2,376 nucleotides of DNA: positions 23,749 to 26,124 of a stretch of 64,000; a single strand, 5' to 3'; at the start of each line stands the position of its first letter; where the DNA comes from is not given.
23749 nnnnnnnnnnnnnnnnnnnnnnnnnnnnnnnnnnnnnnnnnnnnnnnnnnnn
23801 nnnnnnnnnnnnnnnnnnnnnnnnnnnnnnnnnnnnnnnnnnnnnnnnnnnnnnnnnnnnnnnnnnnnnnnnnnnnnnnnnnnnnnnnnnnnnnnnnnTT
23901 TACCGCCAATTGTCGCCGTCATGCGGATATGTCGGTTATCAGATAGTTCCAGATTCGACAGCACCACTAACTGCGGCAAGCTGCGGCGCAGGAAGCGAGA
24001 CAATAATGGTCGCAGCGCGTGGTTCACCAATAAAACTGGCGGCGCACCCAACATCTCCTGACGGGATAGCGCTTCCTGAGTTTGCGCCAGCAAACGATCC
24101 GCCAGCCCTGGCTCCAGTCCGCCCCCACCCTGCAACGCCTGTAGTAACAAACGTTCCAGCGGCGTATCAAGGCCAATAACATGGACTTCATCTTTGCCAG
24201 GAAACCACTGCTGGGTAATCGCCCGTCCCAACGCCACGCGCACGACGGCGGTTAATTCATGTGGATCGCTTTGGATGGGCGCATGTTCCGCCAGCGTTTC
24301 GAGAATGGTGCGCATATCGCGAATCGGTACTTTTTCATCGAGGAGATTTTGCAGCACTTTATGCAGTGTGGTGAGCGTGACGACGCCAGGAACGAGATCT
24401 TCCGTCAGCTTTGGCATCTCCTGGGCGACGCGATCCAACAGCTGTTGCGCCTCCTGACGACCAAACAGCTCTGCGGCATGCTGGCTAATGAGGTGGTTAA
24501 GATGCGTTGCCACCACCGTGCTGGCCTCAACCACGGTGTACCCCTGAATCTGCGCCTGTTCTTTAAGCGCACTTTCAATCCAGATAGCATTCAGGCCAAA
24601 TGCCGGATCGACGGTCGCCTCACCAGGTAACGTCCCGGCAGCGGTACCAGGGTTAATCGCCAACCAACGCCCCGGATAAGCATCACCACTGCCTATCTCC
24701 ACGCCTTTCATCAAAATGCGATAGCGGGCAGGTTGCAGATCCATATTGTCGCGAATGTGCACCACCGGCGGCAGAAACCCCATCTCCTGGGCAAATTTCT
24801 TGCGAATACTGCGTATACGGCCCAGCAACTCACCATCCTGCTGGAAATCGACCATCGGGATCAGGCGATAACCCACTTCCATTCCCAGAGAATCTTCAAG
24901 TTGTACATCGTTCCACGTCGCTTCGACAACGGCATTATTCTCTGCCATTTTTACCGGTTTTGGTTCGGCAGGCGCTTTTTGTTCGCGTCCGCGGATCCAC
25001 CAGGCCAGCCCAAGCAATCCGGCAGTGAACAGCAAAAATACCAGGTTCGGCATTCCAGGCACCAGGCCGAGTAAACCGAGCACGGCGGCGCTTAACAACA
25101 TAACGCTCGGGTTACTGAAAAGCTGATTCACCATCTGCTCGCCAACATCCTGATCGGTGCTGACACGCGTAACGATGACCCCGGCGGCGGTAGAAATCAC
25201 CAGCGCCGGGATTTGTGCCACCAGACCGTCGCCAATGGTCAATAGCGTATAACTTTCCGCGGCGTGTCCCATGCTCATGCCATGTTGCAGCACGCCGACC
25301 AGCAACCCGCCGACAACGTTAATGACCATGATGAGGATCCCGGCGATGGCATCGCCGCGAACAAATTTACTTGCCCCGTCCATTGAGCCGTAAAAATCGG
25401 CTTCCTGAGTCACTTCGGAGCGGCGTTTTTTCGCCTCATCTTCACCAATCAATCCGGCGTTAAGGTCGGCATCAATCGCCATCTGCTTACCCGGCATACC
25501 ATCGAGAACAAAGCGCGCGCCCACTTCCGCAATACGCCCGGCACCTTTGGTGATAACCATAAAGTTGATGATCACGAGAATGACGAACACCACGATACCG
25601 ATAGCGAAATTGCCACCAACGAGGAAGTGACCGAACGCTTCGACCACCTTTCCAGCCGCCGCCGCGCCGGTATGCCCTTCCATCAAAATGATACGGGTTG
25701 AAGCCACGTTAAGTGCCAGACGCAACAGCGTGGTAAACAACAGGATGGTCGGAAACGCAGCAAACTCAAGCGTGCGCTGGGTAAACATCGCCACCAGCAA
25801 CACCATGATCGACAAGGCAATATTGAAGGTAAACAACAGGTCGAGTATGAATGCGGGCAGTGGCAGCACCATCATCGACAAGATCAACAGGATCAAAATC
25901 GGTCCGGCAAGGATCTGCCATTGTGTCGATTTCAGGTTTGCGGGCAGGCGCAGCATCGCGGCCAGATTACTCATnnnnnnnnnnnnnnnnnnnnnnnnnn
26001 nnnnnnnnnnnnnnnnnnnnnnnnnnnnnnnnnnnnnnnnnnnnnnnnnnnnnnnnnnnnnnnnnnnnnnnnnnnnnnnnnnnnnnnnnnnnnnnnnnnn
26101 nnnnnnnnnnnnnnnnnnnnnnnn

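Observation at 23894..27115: Extensive start/stop overlaps indicating translational coupling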

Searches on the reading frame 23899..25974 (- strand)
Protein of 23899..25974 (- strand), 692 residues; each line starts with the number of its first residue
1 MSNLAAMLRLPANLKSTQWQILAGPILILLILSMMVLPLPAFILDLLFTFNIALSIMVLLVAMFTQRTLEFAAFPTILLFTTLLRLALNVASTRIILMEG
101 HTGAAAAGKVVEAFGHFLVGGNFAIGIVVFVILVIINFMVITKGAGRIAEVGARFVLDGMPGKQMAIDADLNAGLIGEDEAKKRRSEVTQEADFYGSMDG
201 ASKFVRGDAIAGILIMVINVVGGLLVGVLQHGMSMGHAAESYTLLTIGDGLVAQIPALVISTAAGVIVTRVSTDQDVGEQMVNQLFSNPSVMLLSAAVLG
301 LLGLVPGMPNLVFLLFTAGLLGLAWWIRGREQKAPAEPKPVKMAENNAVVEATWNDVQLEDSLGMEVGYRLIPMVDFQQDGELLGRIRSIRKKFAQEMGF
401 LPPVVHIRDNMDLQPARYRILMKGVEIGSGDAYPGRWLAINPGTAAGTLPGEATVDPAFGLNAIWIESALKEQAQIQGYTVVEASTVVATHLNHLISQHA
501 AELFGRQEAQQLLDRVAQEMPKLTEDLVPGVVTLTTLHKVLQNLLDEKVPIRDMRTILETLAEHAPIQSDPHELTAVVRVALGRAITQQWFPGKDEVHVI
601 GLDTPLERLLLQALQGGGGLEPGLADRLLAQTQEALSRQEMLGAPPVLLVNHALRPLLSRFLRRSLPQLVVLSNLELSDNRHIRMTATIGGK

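Call 28: find_related_loci(query=window:23899-25974:-, collection=genome_contigs, flank=3000)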
Query window:23899-25974:- (692 aa) in genome_contigs; peptide patterns used: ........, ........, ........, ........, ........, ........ (x = any residue, [..] = any of these).
600 stretches matched a pattern (row limit reached: there are more); 592 encode a relative of the query (tblastn E <= 1e-3); the best 80 are kept; 80 distinct loci.
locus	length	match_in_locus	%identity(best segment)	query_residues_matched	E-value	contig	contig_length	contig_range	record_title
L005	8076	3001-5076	99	1-692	0e+0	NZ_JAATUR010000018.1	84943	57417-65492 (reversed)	Escherichia coli strain SCPM-O-B-8794 18length=84943, whole genome shotgun sequence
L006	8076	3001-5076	99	1-692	0e+0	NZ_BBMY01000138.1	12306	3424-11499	Escherichia albertii NBRC 107761 = DSM 17582 strain NBRC 107761, whole genome shotgun sequence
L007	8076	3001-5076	96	1-692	0e+0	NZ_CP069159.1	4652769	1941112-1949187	Citrobacter sp. R56 chromosome, complete genome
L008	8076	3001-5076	96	1-692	0e+0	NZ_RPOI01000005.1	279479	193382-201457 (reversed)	Citrobacter youngae strain CCUG 30791 citrobacter_youngae_CCUG30791T_0000005, whole genome shotgun sequence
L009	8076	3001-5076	95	1-692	0e+0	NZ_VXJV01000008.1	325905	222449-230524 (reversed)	Salmonella enterica subsp. diarizonae strain CCUG 30040T contig_0000008, whole genome shotgun sequence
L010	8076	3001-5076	95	1-692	0e+0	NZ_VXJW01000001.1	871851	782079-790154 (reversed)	Salmonella enterica subsp. arizonae strain CCUG 6322T contig_0000001, whole genome shotgun sequence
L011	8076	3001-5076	94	1-692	0e+0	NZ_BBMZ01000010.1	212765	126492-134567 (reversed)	Pseudescherichia vulneris NBRC 102420, whole genome shotgun sequence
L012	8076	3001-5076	94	1-692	0e+0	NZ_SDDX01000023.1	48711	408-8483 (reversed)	Lelliottia nimipressuralis strain CCUG 25894 CCUG25894T_0000023, whole genome shotgun sequence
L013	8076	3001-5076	94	1-692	0e+0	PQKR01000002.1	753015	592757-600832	Escherichia sp. ESNIH1 NODE_2, whole genome shotgun sequence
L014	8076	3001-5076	95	1-692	0e+0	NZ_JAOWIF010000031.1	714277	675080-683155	Citrobacter sp. Cu233 222, whole genome shotgun sequence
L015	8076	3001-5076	93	1-692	0e+0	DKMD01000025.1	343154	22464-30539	MAG TPA_asm: Pluralibacter sp. UBA7423 UBA7423_contig_1, whole genome shotgun sequence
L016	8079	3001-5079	92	1-692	0e+0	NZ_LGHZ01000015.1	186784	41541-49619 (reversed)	Kluyvera genomosp. 1 strain L2 contig15, whole genome shotgun sequence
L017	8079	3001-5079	92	1-692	0e+0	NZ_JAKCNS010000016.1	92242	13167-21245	Kluyvera intermedia strain INSAq229 Aq229_contig_16, whole genome shotgun sequence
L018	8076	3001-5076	92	1-692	0e+0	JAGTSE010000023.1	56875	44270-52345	MAG: Proteobacteria bacterium isolate CTSoil_132 scaffold_65, whole genome shotgun sequence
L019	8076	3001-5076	95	1-692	0e+0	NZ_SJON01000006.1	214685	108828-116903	Enterobacter quasihormaechei strain WCHEQ120003 6, whole genome shotgun sequence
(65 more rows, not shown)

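Call 51: search_solved_structures(query=window:23899-25974:-, max_evalue=1e-50)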
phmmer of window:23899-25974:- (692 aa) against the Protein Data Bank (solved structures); distinct sequences matched with E-value up to 1e-50: 16.
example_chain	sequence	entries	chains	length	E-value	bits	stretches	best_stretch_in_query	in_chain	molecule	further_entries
36hw_A2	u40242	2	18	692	0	1430.1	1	1-692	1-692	Flagellar biosynthesis protein FlhA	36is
3a5i_A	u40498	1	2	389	6.7e-227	758.2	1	327-692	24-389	Flagellar biosynthesis protein flhA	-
6ai0_A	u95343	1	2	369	1.5e-226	757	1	328-692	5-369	Flagellar biosynthesis protein FlhA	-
6ai3_A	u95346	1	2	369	1.1e-225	754.2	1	328-692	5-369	Flagellar biosynthesis protein FlhA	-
6ai2_A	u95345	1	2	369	2.7e-225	752.9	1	328-692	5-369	Flagellar biosynthesis protein FlhA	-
6ai1_A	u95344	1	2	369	3e-225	752.7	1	328-692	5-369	Flagellar biosynthesis protein FlhA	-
7ctn_A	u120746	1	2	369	5.3e-225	751.9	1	327-692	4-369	Flagellar biosynthesis protein FlhA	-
6ch1_A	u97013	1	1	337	4.7e-207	692.6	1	360-692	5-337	Flagellar biosynthesis protein FlhA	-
6ch2_A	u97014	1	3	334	5.2e-207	692.4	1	360-692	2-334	Flagellar biosynthesis protein FlhA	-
6ch3_A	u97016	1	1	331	2e-205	687.2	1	360-690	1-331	Flagellar biosynthesis protein FlhA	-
7amy_A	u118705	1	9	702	1.2e-179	602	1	17-690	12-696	Flagellar biosynthesis protein FlhA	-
12dv_B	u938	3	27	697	7.1e-141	473.9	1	28-689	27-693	Flagellar biosynthesis protein FlhA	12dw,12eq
7alw_A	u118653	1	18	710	1.7e-113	383.5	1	25-683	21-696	Low calcium response protein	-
7awa_A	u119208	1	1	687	1.3e-100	340.9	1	21-686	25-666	Secretion system apparatus protein SsaV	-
3myd_A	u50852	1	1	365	7.3e-65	222.8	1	357-689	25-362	Flagellar biosynthesis protein flhA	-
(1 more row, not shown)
